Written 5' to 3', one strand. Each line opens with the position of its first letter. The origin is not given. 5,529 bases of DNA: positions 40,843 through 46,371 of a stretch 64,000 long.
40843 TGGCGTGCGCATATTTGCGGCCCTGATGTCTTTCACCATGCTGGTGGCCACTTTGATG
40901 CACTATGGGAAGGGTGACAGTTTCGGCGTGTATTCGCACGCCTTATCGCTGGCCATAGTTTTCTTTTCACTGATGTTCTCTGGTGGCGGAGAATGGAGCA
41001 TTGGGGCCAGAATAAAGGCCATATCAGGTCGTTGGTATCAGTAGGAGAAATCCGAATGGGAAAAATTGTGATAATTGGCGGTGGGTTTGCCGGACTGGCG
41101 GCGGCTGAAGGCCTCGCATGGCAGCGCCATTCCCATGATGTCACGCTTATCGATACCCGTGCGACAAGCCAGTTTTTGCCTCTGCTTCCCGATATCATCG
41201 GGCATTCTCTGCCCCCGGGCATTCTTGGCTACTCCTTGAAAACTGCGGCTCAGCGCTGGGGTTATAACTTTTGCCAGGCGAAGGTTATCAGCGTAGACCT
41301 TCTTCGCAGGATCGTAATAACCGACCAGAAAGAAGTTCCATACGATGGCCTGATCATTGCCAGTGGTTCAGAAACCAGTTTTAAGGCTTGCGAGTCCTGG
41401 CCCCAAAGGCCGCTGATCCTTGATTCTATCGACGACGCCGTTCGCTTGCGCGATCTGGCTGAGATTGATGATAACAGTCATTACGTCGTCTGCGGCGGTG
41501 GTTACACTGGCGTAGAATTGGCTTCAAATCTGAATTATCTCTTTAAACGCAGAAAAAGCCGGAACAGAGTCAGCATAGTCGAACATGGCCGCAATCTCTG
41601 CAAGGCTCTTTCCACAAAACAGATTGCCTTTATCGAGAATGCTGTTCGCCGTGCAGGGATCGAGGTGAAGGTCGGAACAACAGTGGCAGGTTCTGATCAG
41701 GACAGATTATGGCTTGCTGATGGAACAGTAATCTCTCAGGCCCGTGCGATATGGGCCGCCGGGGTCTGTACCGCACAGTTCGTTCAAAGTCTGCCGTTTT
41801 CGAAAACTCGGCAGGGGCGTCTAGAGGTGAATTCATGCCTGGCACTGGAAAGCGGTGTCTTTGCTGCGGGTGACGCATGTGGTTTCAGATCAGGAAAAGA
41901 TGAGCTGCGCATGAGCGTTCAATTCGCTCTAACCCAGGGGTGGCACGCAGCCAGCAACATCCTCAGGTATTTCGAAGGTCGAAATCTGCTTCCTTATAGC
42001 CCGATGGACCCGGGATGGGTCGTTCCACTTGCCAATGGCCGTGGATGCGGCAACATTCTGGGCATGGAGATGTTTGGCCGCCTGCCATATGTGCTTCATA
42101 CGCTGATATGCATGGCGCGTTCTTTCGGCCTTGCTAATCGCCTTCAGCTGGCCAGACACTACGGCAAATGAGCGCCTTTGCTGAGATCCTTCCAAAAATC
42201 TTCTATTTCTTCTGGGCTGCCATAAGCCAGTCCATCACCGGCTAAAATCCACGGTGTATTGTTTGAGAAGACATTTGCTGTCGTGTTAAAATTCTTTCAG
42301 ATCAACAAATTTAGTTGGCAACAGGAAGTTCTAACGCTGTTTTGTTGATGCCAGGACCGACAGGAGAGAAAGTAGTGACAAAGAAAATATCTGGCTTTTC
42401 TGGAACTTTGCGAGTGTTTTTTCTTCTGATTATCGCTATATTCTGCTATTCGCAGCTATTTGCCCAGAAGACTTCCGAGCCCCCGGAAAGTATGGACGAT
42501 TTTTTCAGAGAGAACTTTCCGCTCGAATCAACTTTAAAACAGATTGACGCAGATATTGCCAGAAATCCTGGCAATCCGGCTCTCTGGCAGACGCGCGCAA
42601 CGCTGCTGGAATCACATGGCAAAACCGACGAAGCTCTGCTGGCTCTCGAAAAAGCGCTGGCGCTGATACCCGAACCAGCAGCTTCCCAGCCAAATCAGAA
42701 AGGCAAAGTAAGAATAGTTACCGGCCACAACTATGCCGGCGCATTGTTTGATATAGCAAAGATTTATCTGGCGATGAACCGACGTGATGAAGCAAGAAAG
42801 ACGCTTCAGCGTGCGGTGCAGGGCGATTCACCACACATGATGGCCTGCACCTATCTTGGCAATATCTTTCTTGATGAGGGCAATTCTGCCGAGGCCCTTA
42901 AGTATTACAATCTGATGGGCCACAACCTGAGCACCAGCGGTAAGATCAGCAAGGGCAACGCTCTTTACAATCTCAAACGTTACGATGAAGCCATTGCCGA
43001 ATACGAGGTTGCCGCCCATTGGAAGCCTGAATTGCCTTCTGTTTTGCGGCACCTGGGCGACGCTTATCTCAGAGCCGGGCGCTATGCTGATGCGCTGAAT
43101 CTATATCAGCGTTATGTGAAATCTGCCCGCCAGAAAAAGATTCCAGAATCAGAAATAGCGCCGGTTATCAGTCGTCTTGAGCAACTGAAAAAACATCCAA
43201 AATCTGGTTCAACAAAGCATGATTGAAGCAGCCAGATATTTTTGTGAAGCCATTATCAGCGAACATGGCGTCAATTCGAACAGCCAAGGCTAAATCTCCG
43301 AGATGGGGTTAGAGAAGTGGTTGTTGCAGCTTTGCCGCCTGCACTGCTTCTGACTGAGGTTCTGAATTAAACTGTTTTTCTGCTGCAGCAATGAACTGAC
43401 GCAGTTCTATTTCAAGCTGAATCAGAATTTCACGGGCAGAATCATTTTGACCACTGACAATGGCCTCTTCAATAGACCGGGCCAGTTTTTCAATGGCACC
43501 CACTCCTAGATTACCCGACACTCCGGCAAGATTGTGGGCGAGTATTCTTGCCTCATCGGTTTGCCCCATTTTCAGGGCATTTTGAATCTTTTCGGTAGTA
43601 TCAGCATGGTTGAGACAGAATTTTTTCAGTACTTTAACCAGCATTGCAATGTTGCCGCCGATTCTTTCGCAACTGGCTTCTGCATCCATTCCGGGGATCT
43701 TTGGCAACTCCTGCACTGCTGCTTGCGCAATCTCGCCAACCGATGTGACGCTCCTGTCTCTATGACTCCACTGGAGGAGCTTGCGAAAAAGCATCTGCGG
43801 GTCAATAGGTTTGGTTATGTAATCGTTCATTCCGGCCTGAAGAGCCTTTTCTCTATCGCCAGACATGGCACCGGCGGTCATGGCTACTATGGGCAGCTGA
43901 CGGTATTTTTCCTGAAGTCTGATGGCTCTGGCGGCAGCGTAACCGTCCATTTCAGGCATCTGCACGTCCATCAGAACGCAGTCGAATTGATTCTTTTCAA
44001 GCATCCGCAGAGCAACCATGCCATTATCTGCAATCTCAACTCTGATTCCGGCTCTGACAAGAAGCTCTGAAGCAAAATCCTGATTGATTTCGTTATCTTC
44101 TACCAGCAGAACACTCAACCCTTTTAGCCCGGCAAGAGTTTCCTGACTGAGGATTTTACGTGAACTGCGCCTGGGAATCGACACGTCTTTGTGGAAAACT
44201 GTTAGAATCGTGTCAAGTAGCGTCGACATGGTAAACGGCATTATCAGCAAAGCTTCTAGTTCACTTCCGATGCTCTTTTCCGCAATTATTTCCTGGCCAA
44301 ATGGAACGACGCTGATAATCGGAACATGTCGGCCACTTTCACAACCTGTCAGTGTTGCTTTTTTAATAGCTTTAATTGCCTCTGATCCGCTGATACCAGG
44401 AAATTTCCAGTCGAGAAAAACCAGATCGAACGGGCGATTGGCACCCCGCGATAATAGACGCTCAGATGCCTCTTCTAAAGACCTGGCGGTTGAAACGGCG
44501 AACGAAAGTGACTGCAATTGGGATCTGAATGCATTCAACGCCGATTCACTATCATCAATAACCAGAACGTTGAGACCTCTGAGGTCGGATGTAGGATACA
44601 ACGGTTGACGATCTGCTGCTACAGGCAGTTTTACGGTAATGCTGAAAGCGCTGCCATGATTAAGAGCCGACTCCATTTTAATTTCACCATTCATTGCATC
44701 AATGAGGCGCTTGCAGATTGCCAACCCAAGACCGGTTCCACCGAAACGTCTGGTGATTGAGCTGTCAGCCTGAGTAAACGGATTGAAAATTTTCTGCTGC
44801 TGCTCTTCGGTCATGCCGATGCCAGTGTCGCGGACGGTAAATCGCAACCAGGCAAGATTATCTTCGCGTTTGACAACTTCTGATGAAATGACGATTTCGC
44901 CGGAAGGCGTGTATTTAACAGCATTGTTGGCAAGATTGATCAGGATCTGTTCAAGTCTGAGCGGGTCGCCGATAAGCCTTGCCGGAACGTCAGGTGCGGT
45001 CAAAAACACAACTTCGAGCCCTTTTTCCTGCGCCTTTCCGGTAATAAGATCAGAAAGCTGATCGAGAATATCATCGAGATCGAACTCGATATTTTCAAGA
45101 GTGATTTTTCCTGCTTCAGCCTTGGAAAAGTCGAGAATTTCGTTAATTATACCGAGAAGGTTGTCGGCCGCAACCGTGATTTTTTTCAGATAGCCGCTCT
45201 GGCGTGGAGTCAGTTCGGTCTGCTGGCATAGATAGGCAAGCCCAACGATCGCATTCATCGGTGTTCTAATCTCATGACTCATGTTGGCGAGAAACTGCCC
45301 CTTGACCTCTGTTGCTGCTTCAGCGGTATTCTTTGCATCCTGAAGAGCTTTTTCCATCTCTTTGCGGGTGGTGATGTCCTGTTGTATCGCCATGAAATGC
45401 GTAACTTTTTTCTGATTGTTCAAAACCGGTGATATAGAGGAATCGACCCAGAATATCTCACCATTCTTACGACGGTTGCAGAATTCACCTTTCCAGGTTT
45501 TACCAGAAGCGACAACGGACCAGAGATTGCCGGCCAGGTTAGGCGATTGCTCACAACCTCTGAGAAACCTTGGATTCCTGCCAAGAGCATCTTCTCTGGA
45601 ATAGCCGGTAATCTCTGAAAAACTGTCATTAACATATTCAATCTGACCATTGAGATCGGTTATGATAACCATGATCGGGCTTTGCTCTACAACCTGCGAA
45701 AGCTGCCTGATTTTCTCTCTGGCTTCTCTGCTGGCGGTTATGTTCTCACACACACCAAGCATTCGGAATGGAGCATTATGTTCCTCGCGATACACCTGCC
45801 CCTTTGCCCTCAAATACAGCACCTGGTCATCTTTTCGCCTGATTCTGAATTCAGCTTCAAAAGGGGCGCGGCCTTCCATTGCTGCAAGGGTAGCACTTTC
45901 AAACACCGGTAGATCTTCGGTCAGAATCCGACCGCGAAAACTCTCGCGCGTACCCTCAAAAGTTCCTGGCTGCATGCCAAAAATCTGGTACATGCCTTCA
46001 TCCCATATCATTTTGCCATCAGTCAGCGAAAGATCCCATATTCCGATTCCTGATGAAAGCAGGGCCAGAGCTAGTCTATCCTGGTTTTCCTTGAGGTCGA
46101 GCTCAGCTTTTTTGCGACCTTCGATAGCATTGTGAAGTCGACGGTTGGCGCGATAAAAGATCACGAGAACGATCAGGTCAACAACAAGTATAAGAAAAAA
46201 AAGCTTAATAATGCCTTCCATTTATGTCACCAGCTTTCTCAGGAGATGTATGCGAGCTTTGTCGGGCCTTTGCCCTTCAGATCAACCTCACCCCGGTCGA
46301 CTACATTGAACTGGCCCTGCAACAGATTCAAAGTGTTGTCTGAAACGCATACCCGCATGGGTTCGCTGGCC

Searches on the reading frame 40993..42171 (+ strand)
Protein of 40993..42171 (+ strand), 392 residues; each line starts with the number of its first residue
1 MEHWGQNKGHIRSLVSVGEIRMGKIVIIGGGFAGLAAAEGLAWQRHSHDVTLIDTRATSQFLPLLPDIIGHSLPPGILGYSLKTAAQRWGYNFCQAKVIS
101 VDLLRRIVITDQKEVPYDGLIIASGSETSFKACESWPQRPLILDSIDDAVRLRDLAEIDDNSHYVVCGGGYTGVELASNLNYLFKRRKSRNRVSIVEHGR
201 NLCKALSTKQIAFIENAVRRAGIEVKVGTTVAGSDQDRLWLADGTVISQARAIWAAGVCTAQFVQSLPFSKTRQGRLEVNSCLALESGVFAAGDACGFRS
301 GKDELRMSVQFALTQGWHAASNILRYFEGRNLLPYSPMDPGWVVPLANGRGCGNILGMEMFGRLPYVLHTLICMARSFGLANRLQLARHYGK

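Call 44: search_protein_families(library=pfam, proteins=[window:40993-42171:+], max_evalue=0.00001)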
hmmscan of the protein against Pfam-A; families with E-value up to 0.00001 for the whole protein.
window:40993-42171:+ (392 aa): 4 families
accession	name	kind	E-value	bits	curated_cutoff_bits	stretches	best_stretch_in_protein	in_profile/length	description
PF07992.20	Pyr_redox_2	-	1.3e-35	123.7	26.1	1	24-316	2-291/291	Pyridine nucleotide-disulphide oxidoreductase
PF00070.33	Pyr_redox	-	6.5e-13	49.5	22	1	163-236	1-68/82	Pyridine nucleotide-disulphide oxidoreductase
PF01266.30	DAO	-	2.2e-07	31.2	27.9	0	24-56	1-31/353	FAD dependent oxidoreductase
PF13450.12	NAD_binding_8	-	1.2e-06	29.1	21.9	0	27-57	1-29/68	NAD(P)-binding Rossmann-like domain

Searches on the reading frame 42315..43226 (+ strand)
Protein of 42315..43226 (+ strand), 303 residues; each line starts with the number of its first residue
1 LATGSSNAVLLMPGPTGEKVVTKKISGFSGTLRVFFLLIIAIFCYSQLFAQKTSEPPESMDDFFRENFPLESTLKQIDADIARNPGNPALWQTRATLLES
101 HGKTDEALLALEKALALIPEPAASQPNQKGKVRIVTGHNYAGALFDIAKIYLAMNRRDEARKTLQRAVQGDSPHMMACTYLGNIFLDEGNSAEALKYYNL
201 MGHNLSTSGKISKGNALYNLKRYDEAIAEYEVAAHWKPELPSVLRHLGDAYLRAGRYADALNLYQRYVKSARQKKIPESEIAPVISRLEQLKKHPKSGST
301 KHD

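Call 44: search_protein_families(library=pfam, proteins=[window:42315-43226:+], max_evalue=0.00001)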
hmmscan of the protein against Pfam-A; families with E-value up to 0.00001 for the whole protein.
window:42315-43226:+ (303 aa): 14 families
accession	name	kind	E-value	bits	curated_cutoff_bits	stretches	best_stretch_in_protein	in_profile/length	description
PF07719.23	TPR_2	-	5.6e-23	79.6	27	0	243-269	3-29/34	Tetratricopeptide repeat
PF00515.34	TPR_1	-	7e-18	64.1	27.8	0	90-120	3-33/34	Tetratricopeptide repeat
PF13432.12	TPR_16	-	1.9e-17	63.8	32.7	2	213-271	3-61/65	Tetratricopeptide repeat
PF13428.12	TPR_14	-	1e-16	60.2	23.5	0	88-121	1-34/44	Tetratricopeptide repeat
PF13424.12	TPR_12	-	1.6e-15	57.5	30.1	0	214-272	10-76/77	Tetratricopeptide repeat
PF14559.12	TPR_19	-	2e-15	57.3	25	1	221-273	5-57/68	Tetratricopeptide repeat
PF13181.12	TPR_8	-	2e-15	56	25.7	0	142-168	2-28/34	Tetratricopeptide repeat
PF13176.12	TPR_7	-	1.8e-12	46.7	27.9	0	244-269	2-29/36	Tetratricopeptide repeat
PF13371.12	TPR_9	-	6.1e-11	42.6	35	0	219-273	7-61/73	Tetratricopeptide repeat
PF13414.12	TPR_11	-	9.8e-11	41.6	26.8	1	214-255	1-42/42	TPR repeat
PF13174.12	TPR_6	-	2.1e-10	40.9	26.3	0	143-168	2-27/33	Tetratricopeptide repeat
PF03704.23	BTAD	-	3.1e-09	37.8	22.1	0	216-272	71-127/146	Bacterial transcriptional activator domain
PF13431.12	TPR_17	-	3.5e-09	36.7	24.4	0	81-108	6-33/34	Tetratricopeptide repeat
PF13374.12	TPR_10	-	8e-07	29.3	27.5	0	244-266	5-27/42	Tetratricopeptide repeat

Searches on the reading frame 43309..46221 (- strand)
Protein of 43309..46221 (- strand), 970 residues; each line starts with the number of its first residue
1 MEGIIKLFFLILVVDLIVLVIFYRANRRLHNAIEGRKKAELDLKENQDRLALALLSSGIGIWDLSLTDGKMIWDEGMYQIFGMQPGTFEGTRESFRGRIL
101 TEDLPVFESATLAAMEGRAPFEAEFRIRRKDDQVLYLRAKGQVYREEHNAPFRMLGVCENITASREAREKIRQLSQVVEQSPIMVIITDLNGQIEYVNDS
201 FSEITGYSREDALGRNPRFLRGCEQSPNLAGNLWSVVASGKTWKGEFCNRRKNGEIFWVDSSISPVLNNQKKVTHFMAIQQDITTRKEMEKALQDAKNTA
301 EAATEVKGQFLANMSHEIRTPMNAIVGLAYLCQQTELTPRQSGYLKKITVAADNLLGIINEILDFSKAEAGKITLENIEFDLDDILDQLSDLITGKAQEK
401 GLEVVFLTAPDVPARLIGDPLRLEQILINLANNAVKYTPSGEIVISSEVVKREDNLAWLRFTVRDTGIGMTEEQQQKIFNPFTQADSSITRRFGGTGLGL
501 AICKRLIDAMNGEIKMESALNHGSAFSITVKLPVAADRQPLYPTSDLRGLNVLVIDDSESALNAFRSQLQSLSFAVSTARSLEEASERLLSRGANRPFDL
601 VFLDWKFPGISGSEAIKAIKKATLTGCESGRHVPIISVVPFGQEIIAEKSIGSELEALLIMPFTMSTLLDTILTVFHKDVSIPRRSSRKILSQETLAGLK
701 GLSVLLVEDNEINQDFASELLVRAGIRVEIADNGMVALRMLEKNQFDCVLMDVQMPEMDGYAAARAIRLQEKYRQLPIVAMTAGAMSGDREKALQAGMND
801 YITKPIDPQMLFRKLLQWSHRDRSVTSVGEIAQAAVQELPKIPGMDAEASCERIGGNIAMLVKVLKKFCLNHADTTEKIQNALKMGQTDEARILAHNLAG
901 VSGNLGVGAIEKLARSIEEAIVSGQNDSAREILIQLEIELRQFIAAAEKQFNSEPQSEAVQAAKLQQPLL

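Call 44: search_protein_families(library=pfam, proteins=[window:43309-46221:-], max_evalue=0.00001)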
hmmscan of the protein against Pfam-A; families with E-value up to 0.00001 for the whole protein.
window:43309-46221:- (970 aa): 10 families
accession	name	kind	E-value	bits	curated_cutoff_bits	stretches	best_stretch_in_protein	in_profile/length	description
PF00072.30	Response_reg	-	4.2e-42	143.3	30.2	2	704-814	1-109/111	Response regulator receiver domain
PF08447.18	PAS_3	-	3.6e-32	110.9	25.6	2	71-157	2-88/89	PAS fold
PF02518.31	HATPase_c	-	1.2e-29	103.4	26.4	1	418-533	1-110/111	Histidine kinase-, DNA gyrase B-, and HSP90-like ATPase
PF13426.13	PAS_9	-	2.6e-25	89.1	27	1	184-284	3-102/103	PAS domain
PF00512.31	HisKA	-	2.9e-19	69.3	26.9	1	307-371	2-66/66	His Kinase A (phospho-acceptor) domain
PF00989.32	PAS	-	1.9e-16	60.5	22.6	1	173-283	2-113/113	PAS fold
PF08448.16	PAS_4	-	4.8e-13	49.8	23.1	1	178-288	1-110/110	PAS fold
PF13188.13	PAS_8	-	9.3e-09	35.3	21.8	1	173-216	2-46/65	PAS domain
PF01627.28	Hpt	-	2e-08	34.8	24.6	1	864-943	2-81/84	Hpt domain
PF23198.2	PDE8A_N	-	6.8e-07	29.7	29.6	0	722-822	31-135/147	PDE8A-like, N-terminal domain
